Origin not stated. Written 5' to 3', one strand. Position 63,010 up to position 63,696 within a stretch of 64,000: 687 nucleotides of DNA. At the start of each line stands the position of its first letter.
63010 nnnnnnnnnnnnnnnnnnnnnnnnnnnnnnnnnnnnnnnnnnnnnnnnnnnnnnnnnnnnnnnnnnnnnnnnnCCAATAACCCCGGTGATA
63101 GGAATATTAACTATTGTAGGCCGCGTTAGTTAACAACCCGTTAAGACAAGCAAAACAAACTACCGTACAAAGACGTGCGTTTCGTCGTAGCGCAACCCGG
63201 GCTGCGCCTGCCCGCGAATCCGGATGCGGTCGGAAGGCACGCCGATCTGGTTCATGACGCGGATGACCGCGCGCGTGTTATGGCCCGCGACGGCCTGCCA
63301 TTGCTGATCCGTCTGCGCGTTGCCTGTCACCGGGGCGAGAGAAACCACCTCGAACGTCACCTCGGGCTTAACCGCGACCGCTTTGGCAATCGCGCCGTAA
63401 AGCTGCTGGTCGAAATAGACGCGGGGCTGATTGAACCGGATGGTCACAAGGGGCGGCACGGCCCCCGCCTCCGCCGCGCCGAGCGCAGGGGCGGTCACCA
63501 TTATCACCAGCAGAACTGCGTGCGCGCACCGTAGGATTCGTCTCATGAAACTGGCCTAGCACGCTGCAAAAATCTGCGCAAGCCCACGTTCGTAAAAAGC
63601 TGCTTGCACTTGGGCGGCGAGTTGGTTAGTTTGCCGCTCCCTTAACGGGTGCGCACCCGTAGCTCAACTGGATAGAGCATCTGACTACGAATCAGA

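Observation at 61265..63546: Orphan type IV pilin-like protein displaying a thrombospondin type-1 repeat and four bacterial Cys-rich modules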

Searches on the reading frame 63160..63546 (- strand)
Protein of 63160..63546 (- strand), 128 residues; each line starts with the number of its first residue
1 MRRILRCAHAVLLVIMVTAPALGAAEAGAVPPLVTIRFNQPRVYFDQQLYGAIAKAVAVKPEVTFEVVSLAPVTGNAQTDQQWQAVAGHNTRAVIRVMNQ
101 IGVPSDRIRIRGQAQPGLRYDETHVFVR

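Call 3: search_protein_families(library=pfam, proteins=[window:63160-63546:-], max_evalue=1)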
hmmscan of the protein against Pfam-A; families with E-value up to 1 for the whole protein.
window:63160-63546:- (128 aa): 3 families
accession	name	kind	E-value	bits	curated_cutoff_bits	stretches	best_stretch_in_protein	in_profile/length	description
PF18478.7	PIN_10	-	0.0025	18.3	26.2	1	41-94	1-54/84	PIN like domain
PF21839.2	DUF6898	-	0.0082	16.2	27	1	42-76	3-37/56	Domain of unknown function (DUF6898)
PF00691.25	OmpA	-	0.15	12.9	27.2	1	52-116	19-82/98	OmpA family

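Call 4: search_protein_families(library=ncbifam, proteins=[window:63160-63546:-], max_evalue=1)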
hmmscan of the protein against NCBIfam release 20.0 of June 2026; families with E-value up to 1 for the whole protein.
window:63160-63546:- (128 aa): 1 family
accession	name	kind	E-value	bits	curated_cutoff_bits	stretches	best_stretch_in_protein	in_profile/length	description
NF047620.1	FlgprotMotYVib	equivalog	0.13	11.9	400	1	53-112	183-240/271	flagellar protein MotY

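Call 66: find_homologous_proteins(query=window:63160-63546:-, max_evalue=0.001)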
Query window:63160-63546:- (128 aa): 96 proteins with E <= 0.001 among 361 candidates.
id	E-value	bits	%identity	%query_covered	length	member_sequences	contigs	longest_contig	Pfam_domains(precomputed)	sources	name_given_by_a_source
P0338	6.0e-65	235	98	88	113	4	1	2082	-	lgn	-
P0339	1.7e-51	191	72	99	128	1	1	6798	-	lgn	-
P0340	6.7e-50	186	71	96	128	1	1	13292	-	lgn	-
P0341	1.1e-49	185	69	100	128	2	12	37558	-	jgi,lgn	jgi:hypothetical protein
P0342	2.6e-48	181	66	99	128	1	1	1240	-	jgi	jgi:hypothetical protein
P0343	6.3e-48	180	73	85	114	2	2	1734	-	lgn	-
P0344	3.4e-47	177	75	88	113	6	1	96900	-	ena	-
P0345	7.5e-47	176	66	100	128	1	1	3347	-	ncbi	-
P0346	5.1e-46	174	65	100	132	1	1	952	-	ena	-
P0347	1.7e-45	172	71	85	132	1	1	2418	-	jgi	jgi:hypothetical protein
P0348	4.1e-45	171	75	90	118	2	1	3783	-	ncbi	-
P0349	5.6e-45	170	63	100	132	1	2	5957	-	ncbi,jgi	jgi:hypothetical protein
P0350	6.5e-45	170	64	100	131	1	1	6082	-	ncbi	-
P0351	6.4e-44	167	65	96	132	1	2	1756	-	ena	-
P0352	1.7e-43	165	57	100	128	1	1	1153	-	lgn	-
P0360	1.7e-41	159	58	100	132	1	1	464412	-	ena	-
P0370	6.1e-40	154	57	100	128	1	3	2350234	-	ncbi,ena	-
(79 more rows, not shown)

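Call 67: find_encoding_contigs(protein=P0340, flank=6000, max_places=1)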
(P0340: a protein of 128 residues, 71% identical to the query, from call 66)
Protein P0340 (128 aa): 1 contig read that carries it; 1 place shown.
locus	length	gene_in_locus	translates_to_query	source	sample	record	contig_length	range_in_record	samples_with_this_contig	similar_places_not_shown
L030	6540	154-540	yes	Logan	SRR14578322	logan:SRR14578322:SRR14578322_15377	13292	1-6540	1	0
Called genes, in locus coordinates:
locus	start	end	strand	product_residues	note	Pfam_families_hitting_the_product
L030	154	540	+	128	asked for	-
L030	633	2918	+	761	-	-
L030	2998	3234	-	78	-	PF09834:DUF2061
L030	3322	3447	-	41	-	PF00444:Ribosomal_L36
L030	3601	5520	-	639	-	PF05157:MshEN (weak), PF00535:Glycos_transf_2, PF13641:Glyco_tranf_2_3, PF13632:Glyco_trans_2_3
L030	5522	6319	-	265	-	-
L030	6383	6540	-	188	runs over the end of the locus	PF05405:Mt_ATP-synt_B, PF00430:ATP-synt_B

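Call 68: find_encoding_contigs(protein=P0370, flank=6000, max_places=1)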
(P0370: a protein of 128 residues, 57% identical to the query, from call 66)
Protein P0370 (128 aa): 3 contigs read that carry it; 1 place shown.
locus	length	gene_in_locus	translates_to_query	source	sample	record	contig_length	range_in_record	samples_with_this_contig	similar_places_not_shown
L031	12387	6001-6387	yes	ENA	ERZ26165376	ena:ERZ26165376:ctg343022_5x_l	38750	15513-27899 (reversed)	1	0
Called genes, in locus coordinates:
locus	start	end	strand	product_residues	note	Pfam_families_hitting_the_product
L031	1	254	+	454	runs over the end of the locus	PF00291:PALP, PF00571:CBS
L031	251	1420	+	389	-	PF01053:Cys_Met_Meta_PP, PF00155:Aminotran_1_2 (faint)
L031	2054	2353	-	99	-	PF16326:ABC_tran_CTD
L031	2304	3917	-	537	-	PF00005:ABC_tran, PF00006:ATP-synt_ab (faint), PF01926:MMR_HSR1 (faint), PF01935:DUF87 (faint), PF02367:TsaE (faint), PF02463:SMC_N (faint), PF05729:NACHT (faint), PF00005:ABC_tran, +7 more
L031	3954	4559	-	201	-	-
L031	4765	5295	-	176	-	-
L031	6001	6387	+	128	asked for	-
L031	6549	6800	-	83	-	PF09834:DUF2061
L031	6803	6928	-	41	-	PF00444:Ribosomal_L36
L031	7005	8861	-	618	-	PF05157:MshEN (weak), PF13506:Glyco_transf_21 (weak), PF00535:Glycos_transf_2, PF13641:Glyco_tranf_2_3, PF13632:Glyco_trans_2_3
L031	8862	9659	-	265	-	-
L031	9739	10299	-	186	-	PF05405:Mt_ATP-synt_B, PF00430:ATP-synt_B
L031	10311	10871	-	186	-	PF02326:YMF19, PF00430:ATP-synt_B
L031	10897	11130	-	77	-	PF00137:ATP-synt_C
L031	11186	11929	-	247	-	PF00119:ATP-synt_A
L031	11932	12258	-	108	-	PF09527:ATPase_gene1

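Call 69: find_encoding_contigs(protein=P0360, flank=6000, max_places=1)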
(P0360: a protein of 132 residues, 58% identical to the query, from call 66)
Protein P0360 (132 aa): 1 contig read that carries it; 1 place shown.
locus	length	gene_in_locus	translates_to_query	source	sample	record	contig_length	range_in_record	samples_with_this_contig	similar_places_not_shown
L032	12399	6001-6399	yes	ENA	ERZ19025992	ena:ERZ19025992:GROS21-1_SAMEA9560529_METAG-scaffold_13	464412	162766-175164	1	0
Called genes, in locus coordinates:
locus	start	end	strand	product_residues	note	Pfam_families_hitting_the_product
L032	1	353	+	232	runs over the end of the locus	-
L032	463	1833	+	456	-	PF00291:PALP, PF00571:CBS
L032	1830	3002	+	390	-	PF01053:Cys_Met_Meta_PP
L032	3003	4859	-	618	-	PF02367:TsaE (faint), PF13555:AAA_29 (faint), PF00005:ABC_tran, PF00006:ATP-synt_ab (faint), PF01926:MMR_HSR1 (faint), PF01935:DUF87 (faint), PF00005:ABC_tran, PF16326:ABC_tran_CTD, +7 more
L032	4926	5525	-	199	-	-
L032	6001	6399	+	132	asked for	-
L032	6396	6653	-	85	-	PF09834:DUF2061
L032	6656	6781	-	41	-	PF00444:Ribosomal_L36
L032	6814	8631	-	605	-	PF05157:MshEN (weak), PF00535:Glycos_transf_2, PF13641:Glyco_tranf_2_3, PF13632:Glyco_trans_2_3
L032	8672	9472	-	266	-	-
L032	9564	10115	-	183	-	PF05405:Mt_ATP-synt_B, PF00430:ATP-synt_B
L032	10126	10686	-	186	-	PF02326:YMF19, PF00430:ATP-synt_B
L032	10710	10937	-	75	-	PF00137:ATP-synt_C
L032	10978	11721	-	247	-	PF00119:ATP-synt_A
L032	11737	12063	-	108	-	PF09527:ATPase_gene1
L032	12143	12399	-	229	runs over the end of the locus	PF13462:Thioredoxin_4, PF01323:DSBA (weak)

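Call 75: find_encoding_contigs(protein=window:63160-63546:-, flank=10000, max_places=3)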
Protein window:63160-63546:- (128 aa): 1 contig read that carries it; 1 place shown.
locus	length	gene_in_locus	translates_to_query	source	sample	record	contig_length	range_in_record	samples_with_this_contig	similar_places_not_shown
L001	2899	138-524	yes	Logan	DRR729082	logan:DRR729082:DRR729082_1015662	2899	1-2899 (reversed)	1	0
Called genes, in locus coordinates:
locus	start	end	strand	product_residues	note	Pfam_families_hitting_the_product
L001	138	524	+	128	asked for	-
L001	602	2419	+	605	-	PF07963:N_methyl (faint), PF19028:TSP1_spondin (weak), PF00090:TSP_1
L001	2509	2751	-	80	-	PF09834:DUF2061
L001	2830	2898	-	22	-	?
